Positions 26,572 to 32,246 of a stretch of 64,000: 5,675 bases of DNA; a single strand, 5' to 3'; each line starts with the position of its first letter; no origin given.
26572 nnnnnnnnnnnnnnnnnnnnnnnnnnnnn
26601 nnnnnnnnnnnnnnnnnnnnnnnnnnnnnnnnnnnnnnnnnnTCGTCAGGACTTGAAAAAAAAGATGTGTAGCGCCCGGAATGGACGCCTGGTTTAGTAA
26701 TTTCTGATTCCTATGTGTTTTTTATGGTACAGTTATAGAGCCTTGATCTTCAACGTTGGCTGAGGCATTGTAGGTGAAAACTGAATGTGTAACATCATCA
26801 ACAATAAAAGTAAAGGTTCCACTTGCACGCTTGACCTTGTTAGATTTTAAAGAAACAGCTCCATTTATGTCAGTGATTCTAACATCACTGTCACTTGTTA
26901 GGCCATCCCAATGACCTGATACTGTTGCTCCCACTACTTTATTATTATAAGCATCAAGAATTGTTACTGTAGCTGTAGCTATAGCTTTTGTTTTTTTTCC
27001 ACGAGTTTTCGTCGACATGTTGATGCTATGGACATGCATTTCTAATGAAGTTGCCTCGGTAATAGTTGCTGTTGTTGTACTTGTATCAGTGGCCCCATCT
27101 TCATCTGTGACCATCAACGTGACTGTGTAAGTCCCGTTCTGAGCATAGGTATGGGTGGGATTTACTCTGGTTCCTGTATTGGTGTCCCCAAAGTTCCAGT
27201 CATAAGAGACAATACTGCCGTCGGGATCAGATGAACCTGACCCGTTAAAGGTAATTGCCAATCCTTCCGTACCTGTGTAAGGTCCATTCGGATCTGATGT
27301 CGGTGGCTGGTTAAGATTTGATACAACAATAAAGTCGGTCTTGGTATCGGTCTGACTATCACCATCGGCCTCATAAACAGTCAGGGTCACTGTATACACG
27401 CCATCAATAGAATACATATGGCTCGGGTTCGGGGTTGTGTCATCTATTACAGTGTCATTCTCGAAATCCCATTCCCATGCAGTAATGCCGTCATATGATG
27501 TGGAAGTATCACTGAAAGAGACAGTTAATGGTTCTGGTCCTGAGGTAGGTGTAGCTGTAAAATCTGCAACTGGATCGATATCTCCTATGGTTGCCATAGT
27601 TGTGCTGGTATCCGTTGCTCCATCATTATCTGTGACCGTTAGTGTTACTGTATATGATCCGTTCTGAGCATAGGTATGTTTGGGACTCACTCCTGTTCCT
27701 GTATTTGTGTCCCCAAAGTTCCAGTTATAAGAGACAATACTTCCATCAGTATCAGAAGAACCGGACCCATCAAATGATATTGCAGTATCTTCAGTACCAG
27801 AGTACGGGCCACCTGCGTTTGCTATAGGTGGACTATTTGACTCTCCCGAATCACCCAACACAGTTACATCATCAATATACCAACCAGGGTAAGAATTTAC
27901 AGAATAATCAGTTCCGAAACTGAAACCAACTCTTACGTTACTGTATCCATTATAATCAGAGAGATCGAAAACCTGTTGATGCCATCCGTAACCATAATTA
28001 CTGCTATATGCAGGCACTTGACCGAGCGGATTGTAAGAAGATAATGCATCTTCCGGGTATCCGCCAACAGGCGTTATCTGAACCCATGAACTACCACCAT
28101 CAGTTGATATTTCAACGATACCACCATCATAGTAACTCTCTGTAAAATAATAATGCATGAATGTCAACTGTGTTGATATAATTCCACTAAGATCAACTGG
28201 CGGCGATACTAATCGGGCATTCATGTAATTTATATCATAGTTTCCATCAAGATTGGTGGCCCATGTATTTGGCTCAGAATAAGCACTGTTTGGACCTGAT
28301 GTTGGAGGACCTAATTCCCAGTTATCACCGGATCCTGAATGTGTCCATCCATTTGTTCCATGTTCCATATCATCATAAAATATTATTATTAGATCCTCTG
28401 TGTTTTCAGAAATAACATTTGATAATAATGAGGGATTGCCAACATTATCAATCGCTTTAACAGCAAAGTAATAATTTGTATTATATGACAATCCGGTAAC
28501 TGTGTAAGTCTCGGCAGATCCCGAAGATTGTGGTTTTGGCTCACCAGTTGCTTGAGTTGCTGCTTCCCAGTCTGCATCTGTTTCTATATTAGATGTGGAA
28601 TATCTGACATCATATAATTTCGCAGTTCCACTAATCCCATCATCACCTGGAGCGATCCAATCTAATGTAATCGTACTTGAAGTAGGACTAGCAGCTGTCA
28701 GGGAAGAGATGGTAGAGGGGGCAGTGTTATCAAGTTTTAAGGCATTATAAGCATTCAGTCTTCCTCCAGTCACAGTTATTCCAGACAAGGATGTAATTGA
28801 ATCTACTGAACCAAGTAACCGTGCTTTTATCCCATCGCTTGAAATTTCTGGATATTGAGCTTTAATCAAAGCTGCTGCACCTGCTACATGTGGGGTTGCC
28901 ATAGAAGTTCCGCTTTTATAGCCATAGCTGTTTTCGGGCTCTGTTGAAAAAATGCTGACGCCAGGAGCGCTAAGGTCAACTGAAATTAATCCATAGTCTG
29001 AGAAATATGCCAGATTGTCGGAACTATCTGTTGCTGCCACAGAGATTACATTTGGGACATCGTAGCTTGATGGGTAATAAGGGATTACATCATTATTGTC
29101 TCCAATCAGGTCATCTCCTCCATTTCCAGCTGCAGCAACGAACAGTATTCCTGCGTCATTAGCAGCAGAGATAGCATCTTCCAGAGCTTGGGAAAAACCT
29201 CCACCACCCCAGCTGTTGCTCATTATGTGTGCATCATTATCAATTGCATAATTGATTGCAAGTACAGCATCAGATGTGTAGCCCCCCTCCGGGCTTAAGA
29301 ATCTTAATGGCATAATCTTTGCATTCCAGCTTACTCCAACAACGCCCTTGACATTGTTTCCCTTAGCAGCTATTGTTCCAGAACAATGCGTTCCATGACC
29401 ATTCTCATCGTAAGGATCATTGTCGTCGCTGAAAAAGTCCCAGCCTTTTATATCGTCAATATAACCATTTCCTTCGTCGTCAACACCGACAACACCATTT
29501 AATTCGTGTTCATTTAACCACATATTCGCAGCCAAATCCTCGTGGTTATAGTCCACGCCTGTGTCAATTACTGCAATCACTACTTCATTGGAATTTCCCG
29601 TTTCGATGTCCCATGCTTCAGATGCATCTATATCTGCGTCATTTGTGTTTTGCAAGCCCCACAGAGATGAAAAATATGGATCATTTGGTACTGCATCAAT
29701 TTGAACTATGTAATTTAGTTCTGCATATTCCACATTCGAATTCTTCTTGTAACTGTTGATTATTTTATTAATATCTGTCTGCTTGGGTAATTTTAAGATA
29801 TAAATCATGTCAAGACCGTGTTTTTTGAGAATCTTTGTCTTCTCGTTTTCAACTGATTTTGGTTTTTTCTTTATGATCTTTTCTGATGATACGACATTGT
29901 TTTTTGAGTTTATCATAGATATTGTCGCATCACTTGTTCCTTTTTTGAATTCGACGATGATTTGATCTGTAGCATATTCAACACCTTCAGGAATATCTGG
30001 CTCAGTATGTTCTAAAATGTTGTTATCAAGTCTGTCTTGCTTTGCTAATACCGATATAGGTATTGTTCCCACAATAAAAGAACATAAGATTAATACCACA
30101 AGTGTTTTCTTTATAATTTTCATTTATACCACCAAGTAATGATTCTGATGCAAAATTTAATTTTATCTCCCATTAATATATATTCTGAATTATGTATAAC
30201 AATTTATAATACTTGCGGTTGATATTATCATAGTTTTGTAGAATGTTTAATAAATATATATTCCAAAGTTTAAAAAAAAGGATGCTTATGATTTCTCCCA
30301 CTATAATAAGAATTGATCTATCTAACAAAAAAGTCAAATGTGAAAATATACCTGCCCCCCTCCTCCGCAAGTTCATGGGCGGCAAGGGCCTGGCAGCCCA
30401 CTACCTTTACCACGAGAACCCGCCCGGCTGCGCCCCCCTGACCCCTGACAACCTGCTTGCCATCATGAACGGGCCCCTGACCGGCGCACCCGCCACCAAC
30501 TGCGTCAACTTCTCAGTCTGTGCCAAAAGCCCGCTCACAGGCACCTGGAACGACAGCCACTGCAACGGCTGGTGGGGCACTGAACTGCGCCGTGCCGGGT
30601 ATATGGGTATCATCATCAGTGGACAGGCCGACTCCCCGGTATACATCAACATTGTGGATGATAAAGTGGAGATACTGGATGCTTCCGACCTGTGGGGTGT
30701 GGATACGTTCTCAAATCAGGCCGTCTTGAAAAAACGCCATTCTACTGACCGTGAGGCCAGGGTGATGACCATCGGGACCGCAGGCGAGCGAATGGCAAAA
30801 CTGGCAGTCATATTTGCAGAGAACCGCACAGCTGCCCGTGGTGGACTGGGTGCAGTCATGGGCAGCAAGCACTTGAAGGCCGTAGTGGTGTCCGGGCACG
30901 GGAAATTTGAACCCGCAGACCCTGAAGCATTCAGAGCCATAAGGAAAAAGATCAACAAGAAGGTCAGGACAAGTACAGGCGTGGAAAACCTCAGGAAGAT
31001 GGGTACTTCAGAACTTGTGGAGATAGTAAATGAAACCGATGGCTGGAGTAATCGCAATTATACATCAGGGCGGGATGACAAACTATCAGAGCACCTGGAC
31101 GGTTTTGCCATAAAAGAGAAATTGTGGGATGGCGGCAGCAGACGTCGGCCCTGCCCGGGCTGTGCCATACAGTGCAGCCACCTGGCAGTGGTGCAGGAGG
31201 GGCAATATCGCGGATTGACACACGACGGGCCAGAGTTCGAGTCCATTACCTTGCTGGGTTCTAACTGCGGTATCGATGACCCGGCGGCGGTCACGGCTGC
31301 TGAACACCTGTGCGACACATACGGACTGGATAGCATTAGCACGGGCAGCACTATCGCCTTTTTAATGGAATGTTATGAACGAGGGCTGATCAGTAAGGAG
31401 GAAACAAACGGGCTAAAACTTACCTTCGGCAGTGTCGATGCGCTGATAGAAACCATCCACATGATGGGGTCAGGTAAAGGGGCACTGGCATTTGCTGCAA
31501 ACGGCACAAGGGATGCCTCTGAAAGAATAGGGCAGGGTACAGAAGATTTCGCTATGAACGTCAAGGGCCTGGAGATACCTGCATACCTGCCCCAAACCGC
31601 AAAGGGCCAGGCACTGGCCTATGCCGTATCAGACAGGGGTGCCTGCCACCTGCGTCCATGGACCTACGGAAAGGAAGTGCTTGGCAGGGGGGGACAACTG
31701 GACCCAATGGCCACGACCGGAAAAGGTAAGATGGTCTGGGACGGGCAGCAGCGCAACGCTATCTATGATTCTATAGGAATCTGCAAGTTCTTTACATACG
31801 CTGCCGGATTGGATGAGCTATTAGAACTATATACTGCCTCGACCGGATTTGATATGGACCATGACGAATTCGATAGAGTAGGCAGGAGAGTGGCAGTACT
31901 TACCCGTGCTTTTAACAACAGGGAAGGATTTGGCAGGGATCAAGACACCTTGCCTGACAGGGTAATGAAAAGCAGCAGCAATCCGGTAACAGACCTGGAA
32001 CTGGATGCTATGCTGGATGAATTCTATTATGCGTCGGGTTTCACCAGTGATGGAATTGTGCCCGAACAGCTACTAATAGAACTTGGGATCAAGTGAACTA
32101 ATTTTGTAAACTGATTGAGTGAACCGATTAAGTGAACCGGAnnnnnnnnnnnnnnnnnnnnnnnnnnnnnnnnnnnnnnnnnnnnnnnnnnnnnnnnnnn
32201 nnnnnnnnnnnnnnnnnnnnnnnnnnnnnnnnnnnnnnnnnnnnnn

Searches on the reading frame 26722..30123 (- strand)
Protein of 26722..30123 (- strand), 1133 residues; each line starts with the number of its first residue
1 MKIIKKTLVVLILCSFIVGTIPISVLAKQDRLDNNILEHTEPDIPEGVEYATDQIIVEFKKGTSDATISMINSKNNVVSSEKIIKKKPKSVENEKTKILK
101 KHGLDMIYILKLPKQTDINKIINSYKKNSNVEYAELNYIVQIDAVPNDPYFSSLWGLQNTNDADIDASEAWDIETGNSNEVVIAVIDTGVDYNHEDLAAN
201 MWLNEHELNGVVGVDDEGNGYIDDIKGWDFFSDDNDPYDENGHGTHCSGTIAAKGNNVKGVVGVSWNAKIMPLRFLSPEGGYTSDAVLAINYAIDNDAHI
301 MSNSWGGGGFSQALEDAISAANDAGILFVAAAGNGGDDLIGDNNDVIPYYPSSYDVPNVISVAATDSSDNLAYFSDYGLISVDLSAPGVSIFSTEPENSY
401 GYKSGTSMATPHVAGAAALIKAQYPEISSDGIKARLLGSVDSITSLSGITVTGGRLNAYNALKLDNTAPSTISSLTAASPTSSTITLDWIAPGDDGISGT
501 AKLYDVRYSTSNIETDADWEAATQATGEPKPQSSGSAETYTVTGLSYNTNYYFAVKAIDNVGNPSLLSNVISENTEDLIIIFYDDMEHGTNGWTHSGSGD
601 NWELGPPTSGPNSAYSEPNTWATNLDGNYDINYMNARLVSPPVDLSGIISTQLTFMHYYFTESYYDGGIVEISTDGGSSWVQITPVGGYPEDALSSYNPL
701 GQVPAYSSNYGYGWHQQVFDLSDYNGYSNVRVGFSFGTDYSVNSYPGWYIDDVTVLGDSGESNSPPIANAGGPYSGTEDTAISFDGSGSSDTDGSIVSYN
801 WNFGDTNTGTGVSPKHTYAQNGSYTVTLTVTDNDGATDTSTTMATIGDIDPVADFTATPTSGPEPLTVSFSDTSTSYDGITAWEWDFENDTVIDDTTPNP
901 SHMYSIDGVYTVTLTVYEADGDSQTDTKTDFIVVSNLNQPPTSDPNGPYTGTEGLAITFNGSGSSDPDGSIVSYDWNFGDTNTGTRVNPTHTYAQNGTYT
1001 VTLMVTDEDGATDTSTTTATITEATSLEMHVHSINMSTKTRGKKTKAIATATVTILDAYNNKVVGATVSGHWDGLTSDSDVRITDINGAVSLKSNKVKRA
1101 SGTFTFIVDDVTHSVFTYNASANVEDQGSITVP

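Call 8: search_protein_families(library=ncbifam, proteins=[window:26722-30123:-], max_evalue=0.00001)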
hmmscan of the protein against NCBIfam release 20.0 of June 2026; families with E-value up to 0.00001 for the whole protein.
window:26722-30123:- (1133 aa): 10 families
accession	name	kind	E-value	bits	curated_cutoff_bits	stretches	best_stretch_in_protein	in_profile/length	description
TIGR03921.1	T7SS_mycosin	equivalog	8.7e-44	150.1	278.75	1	224-483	33-305/353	type VII secretion-associated serine protease mycosin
NF033595.1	denti_PrtP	equivalog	2.9e-29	102.2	300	2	143-284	158-292/606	dentilisin complex serine proteinase subunit PrtP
NF040553.1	SGO_0316_fam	subfamily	6.6e-15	53.9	1400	1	366-428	648-719/1486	SGO_0316/SGO_0317 family LPXTG-anchored serine peptidase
TIGR00864.1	PCC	subfamily_domain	1.5e-12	44.8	1861.4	1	797-1008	1087-1292/2700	polycystin cation channel protein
TIGR03895.1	protease_PatA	subfamily_domain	7.4e-12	44.8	421.05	1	243-421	1-177/606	PatA/PatG family cyanobactin maturation protease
NF051851.1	AtpSerPepEprS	equivalog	7.4e-12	44.1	1700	1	316-430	215-327/988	autotransporter serine peptidase EprS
NF040809.1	germ_prot_CspBA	exception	5.4e-11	40.9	1250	0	376-420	428-472/1099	bifunctional germination protease/germinant receptor pseudoprotease CspBA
NF058578.1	CPR_pilus_PamR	equivalog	5.1e-09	35.4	300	0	982-1047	199-263/297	pilus system RbmA-like protein PamR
TIGR00868.1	hCaCC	subfamily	1.2e-07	29.9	900.85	1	424-570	716-861/863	calcium-activated chloride channel protein 1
NF049966.1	QH_SP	equivalog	3e-07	30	165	1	239-436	38-207/219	subtilisin-like serine protease QhpE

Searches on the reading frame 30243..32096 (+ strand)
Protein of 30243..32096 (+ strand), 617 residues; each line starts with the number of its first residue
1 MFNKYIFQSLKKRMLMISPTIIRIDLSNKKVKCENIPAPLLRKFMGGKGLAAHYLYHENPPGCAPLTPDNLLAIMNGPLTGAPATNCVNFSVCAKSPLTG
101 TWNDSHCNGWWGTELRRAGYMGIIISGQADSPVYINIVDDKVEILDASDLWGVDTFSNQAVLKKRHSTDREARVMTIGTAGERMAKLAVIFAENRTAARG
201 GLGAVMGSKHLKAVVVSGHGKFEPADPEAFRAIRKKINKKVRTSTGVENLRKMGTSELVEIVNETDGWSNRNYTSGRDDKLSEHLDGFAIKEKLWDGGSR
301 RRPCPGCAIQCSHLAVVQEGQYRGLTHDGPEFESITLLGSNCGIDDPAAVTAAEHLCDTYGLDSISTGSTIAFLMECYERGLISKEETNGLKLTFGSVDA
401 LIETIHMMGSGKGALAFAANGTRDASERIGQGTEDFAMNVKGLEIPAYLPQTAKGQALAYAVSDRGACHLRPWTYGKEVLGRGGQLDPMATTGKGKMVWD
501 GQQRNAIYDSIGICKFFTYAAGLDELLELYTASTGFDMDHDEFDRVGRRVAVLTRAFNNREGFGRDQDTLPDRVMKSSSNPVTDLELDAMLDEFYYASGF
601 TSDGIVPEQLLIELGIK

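Call 8: search_protein_families(library=ncbifam, proteins=[window:30243-32096:+], max_evalue=0.00001)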
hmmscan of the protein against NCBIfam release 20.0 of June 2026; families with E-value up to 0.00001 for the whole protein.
window:30243-32096:+ (617 aa): 2 families
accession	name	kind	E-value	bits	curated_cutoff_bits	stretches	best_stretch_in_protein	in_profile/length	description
NF007354.0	PRK09849.1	equivalog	2.7e-49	168.4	868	1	20-241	11-230/703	aldehyde ferredoxin oxidoreductase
NF040818.1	GAPOR_Arch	equivalog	3.8e-07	28.8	1300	0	20-143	4-124/654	glyceraldehyde-3-phosphate:ferredoxin oxidoreductase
